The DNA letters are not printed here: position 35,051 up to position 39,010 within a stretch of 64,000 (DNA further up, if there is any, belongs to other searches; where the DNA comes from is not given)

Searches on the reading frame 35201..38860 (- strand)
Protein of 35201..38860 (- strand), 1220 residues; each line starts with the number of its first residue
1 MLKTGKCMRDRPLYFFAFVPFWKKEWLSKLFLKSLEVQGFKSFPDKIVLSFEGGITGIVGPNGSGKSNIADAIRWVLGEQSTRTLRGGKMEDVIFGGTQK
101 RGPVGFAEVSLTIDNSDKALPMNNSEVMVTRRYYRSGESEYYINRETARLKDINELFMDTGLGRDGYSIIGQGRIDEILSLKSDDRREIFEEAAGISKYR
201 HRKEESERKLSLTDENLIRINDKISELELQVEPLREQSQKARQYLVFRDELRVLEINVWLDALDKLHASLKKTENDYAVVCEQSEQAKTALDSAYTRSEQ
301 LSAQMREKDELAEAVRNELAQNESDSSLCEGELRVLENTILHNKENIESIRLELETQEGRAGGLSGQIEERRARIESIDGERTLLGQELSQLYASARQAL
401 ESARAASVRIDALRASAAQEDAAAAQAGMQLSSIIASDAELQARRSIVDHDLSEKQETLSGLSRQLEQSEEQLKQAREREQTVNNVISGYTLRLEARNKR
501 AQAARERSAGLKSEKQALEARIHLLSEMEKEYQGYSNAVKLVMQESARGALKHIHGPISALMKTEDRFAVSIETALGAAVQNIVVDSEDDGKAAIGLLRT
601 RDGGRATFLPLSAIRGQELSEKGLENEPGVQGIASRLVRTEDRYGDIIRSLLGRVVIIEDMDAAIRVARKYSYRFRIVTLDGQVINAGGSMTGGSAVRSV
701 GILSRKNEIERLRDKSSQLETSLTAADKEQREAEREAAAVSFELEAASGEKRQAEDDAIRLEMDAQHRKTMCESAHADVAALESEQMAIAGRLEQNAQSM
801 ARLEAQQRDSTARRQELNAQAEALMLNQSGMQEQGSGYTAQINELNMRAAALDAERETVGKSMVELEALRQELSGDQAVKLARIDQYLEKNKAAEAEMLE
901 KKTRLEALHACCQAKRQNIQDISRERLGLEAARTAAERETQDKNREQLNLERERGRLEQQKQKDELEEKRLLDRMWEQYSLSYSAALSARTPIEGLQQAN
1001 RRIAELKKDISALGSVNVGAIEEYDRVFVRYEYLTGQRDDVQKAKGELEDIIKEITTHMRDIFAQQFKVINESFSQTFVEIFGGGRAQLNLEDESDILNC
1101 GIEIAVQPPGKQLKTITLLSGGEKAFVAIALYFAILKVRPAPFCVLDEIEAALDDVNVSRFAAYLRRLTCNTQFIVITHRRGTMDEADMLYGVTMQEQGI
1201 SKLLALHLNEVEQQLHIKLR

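Call 46: search_protein_families(library=pfam, proteins=[window:35201-38860:-], max_evalue=0.00001)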
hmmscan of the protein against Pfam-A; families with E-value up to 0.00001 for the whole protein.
window:35201-38860:- (1220 aa): 5 families
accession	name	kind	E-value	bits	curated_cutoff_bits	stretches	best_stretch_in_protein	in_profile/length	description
PF02463.25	SMC_N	-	2.2e-76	256.6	40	1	31-1202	1-220/220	RecF/RecN/SMC N terminal domain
PF06470.18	SMC_hinge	-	1.3e-26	93.7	22.5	1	552-668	2-116/116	SMC proteins Flexible Hinge Domain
PF13476.12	AAA_23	-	3.6e-14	54.3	27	1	34-232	1-126/201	AAA domain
PF13304.12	AAA_21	-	2.2e-11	44.8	27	1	55-98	1-49/304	AAA domain, putative AbiEii toxin, Type IV TA system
PF13175.12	AAA_15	-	3.2e-10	40.6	32.1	1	32-319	3-238/374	AAA ATPase domain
